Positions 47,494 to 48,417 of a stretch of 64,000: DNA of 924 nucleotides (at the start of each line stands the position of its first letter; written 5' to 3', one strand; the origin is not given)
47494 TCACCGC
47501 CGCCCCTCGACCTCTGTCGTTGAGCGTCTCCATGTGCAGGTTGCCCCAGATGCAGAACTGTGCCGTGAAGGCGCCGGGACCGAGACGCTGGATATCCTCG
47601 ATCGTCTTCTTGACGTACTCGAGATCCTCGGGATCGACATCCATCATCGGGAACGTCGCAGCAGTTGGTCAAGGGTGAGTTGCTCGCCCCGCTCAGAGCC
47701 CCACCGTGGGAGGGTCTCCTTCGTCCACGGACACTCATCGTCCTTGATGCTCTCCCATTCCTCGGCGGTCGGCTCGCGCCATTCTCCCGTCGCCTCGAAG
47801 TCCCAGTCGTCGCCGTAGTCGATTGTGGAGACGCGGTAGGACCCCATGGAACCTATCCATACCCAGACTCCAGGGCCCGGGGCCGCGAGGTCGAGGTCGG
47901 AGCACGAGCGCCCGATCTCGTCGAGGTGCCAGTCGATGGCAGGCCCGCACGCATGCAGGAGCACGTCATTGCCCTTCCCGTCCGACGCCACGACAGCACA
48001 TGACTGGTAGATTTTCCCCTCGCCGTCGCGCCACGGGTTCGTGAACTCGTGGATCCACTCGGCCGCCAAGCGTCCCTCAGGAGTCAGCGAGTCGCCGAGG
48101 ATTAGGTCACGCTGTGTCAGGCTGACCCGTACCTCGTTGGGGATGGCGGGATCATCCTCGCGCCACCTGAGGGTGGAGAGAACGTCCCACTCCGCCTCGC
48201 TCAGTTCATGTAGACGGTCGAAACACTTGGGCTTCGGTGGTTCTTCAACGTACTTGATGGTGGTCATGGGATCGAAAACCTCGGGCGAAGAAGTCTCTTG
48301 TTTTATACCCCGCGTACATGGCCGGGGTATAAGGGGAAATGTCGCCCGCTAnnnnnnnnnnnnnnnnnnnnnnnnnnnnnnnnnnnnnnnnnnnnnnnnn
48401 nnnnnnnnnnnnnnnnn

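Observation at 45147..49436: Reverse-oriented accessory island: HNH endonuclease, ATP-grasp ligase, unknowns and a Zn-ribbon sirtuin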

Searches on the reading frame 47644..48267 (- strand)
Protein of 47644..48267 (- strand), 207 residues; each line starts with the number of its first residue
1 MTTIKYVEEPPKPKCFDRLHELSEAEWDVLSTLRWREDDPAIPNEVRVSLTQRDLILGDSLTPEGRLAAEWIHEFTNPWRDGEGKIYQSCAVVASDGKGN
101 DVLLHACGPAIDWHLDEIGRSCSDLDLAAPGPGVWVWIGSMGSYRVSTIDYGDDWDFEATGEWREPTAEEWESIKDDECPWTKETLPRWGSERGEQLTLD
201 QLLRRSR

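Call 5: search_protein_families(library=pfam, proteins=[window:47644-48267:-], max_evalue=0.01)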
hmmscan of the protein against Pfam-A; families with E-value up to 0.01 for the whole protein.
window:47644-48267:- (207 aa): 0 families

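Call 6: search_protein_families(library=phrogs, proteins=[window:47644-48267:-], max_evalue=0.01)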
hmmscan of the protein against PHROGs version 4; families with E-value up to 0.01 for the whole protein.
window:47644-48267:- (207 aa): 0 families

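Call 18: find_related_loci(query=window:47644-48267:-, collection=viral_contigs, flank=10000)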
Query window:47644-48267:- (207 aa) in viral_contigs; peptide patterns used: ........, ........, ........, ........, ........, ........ (x = any residue, [..] = any of these).
1 stretches matched a pattern, but none encodes a relative of the query by tblastn (E <= 1e-3).

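Call 27: find_homologous_proteins(query=window:47644-48267:-)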
Query window:47644-48267:- (207 aa): 11 proteins with E <= 0.001 among 397 candidates.
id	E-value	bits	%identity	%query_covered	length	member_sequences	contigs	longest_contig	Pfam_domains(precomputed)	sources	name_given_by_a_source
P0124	1.1e-140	485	100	100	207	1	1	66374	-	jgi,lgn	jgi:hypothetical protein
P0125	1.2e-102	360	79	92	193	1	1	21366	-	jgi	jgi:hypothetical protein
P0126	3.2e-100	352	73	96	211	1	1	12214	-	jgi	jgi:hypothetical protein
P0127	1.4e-89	318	71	96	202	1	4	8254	-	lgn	-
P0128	2.0e-61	226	51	92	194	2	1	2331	-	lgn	-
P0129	7.8e-59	217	51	90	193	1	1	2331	-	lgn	-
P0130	1.2e-54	203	48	96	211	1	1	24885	-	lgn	-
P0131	2.9e-45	173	51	82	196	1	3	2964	-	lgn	-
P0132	2.9e-44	169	46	89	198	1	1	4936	-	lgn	-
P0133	2.9e-43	166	66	55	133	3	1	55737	-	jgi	jgi:hypothetical protein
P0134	2.0e-35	140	62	52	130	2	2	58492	-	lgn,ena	-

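Call 38: find_encoding_contigs(protein=P0133, flank=10000, max_places=2)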
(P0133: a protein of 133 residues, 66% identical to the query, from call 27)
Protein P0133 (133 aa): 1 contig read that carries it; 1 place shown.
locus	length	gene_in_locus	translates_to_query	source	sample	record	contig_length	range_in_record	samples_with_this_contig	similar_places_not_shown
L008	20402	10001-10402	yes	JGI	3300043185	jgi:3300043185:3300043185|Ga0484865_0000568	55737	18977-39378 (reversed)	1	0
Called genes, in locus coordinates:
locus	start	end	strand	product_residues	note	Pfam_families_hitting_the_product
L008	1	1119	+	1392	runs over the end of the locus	PF00580:UvrD-helicase, PF13245:AAA_19, PF13604:AAA_30 (weak), PF01443:Viral_helicase1 (faint), PF14890:Intein_splicing (weak), PF13361:UvrD_C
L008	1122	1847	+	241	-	-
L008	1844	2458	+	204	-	-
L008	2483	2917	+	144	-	-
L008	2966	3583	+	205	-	PF00929:RNase_T (faint)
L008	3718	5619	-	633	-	PF00580:UvrD-helicase, PF13245:AAA_19, PF13604:AAA_30 (faint), PF13361:UvrD_C, PF13538:UvrD_C_2 (faint)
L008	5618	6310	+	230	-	-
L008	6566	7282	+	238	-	-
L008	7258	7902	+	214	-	-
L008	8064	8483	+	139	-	-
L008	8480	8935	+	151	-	PF08719:NADAR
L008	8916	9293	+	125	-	-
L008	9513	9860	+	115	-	-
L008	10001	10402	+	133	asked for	-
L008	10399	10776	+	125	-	-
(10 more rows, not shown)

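Call 40: predict_structure(alignment_id=A1)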
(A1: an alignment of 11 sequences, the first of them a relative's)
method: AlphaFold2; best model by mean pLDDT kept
length: 207 residues; sequences in the alignment: 11
mean_pLDDT: 80.3   pTM: 0.58
mean pLDDT of the five models: 80.3, 79.7, 76.7, 75.2, 74.0
residues with pLDDT >= 90: 81; 70-90: 74; 50-70: 31; < 50: 21
segments of 3 or more residues with pLDDT < 50: 1-7, 192-198, 200-202, 204-207
pLDDT, mean of each block of 10 residues (from residue 1): 41 87 89 73 93 93 90 69 77 95 94 88 91 94 67 71 94 95 85 46 44
secondary structure, 60 per line:
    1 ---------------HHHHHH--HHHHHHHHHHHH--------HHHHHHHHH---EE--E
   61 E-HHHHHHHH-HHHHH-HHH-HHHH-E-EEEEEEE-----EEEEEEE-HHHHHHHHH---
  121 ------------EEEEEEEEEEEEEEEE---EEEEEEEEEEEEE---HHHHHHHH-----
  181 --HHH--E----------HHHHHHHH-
elements in order: H16-21 H24-35 H44-52 H63-70 H72-76 H82-85 E89-95 E101-107 H109-117 E133-148 E152-164 H168-175 H199-206
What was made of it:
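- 47644..48267 (-): g7, 207-aa protein with an N-terminal winged helix-turn-helix and a conserved C-terminal domain of unknown fold. AlphaFold2 pLDDT is 80 (call 40).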

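Call 46: search_protein_families(library=ncbifam, proteins=[window:47644-48267:-], max_evalue=0.01)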
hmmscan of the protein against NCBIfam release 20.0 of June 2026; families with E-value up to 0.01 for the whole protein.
window:47644-48267:- (207 aa): 0 families

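Call 68: search_dna_similar(query=window:47644-48267:-, collection=phages, mode=protein, max_rows=20, max_evalue=0.01)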
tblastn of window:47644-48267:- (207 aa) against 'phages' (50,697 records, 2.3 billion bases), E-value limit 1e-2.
No match.
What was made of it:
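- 47644..48267 (-): No homologue in cultured phages (call 68).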

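Call 75: search_protein_families(library=padloc, proteins=[window:47644-48267:-], max_evalue=0.01)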
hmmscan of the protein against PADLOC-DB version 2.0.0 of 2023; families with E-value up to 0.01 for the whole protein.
window:47644-48267:- (207 aa): 0 families

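Call 76: search_protein_families(library=pfam, proteins=[window:47644-48267:-], max_evalue=10)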
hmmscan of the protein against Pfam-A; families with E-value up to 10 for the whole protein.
window:47644-48267:- (207 aa): 1 family
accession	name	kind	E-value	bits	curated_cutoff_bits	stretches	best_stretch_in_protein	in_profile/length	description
PF18284.7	DNA_meth_N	-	0.079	13.5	25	1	177-197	23-43/57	DNA methylase N-terminal domain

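Call 79: fold_search(model_id=the predicted structure, library=pdb)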
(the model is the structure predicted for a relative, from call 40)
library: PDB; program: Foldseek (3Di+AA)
matches with E <= 10: 597; with E <= 0.001: 0
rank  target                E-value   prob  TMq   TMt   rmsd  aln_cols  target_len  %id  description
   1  5ek8                  1.6e-01  0.18  0.18  0.07  14.2       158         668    9  Crystal structure of a 9R-lipoxygenase from Cyanothece PCC8801 at 2.7 Angstroms (released 2015-12-23)
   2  4bxn_B                1.8e-01  0.08  0.15  0.11  17.5       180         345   10  Eg5(WT) complex (released 2013-07-31)
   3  3jzf_B                2.3e-01  0.38  0.21  0.11   8.9       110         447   11  Crystal structure of biotin carboxylase from E. Coli in complex with benzimidazoles series (released 2009-11-03)
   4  3jrx                  2.8e-01  0.20  0.20  0.10  11.0       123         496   12  Crystal structure of the BC domain of ACC2 in complex with soraphen A (released 2010-01-12)
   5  3jrw                  2.9e-01  0.10  0.20  0.11  14.6       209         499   11  Phosphorylated BC domain of ACC2 (released 2010-01-12)
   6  2v58_A                3.1e-01  0.28  0.19  0.10   9.1       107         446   12  CRYSTAL STRUCTURE OF BIOTIN CARBOXYLASE FROM E.COLI IN COMPLEX WITH POTENT INHIBITOR 1 (released 2009-01-13)
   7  1w96_C                3.1e-01  0.15  0.18  0.09  12.9       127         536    9  Crystal Structure of Biotin Carboxylase Domain of Acetyl-coenzyme A Carboxylase from Saccharomyces cerevisiae in Compl (released 2005-01-04)
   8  5kkn_C                3.3e-01  0.41  0.24  0.12   8.0       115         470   16  Crystal structure of human ACC2 BC domain in complex with ND-646, the primary amide of ND-630 (released 2016-07-13)
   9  8hz5_A                3.3e-01  0.25  0.20  0.13  10.0       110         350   10  The homodimer of a biotin carboxylase isoform from chloroflexus aurantiacus (released 2024-01-10)
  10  4qsl_B                3.3e-01  0.08  0.18  0.06  14.2       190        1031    9  Crystal Structure of Listeria Monocytogenes Pyruvate Carboxylase (released 2014-10-29)
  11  2vr1_A                3.5e-01  0.33  0.20  0.11   9.0       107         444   12  Crystal structure of Biotin carboxylase from E. coli in complex with ATP analog, ADPCF2P. (released 2008-09-09)
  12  2gps_B                3.5e-01  0.30  0.20  0.10   8.9       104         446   10  Crystal Structure of the Biotin Carboxylase Subunit, E23R mutant, of Acetyl-CoA Carboxylase from Escherichia coli. (released 2006-07-04)
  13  2vpq_B                3.5e-01  0.23  0.21  0.11   9.7       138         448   12  Crystal structure of biotin carboxylase from S. aureus complexed with AMPPNP (released 2008-09-09)
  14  7kct_A                3.5e-01  0.12  0.23  0.13  13.7       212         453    8  Crystal Structure of the Hydrogenobacter thermophilus 2-Oxoglutarate Carboxylase (OGC) Biotin Carboxylase (BC) Domain  (released 2021-01-27)
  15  5yuo_B                3.7e-01  0.28  0.20  0.38  10.3       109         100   11  Crystal structure of SSB protein from Pseudomonas aeruginosa PAO1 (released 2018-10-31)
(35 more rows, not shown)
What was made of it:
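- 47644..48267 (-): Foldseek finds nothing below E = 0.1 for the rest (call 79).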

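Call 94: find_encoding_contigs(protein=P0125, flank=10000, max_places=1)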
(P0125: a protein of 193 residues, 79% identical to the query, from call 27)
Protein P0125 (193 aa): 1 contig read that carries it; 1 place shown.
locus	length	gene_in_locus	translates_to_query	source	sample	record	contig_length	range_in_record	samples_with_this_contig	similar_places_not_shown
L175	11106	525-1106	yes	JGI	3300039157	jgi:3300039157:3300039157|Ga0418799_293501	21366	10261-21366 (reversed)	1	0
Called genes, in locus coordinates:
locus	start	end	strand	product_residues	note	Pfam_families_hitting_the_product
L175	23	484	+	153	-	PF03588:Leu_Phe_trans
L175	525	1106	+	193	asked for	-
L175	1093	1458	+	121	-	-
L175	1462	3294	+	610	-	PF00773:RNB, PF00035:dsrm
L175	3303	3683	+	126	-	PF07411:DUF1508 (weak)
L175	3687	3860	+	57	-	-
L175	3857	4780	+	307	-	PF00498:FHA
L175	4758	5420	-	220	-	PF04545:Sigma70_r4 (weak), PF08281:Sigma70_r4_2, PF13384:HTH_23 (faint), PF13542:HTH_Tnp_ISL3 (faint), PF01381:HTH_3 (faint), PF09048:Cro (faint), PF13518:HTH_28 (faint), PF13412:HTH_24 (faint)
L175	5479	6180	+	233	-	PF13481:AAA_25 (faint)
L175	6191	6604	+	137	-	-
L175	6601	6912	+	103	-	-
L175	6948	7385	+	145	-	PF00293:NUDIX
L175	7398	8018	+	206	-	PF13532:2OG-FeII_Oxy_2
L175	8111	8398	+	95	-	-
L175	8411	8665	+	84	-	-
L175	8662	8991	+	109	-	-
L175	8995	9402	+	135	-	-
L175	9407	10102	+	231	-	PF04493:Endonuclease_5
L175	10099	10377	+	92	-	-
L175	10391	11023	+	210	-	-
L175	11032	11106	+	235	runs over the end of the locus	-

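Call 96: search_protein_families(library=pfam, proteins=[L175:23-484:+, L175:1093-1458:+], max_evalue=0.01)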
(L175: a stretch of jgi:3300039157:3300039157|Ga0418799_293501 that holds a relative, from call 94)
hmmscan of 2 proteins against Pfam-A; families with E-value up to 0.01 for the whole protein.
L175:23-484:+ (153 aa): 2 families
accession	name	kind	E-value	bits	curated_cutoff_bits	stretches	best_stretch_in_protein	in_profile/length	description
PF03588.20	Leu_Phe_trans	-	6.6e-45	153.1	22.7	1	2-126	48-170/171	Leucyl/phenylalanyl-tRNA protein transferase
PF13480.13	Acetyltransf_6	-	0.0017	19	22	1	4-93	17-111/143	Acetyltransferase (GNAT) domain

L175:1093-1458:+ (121 aa): 0 families
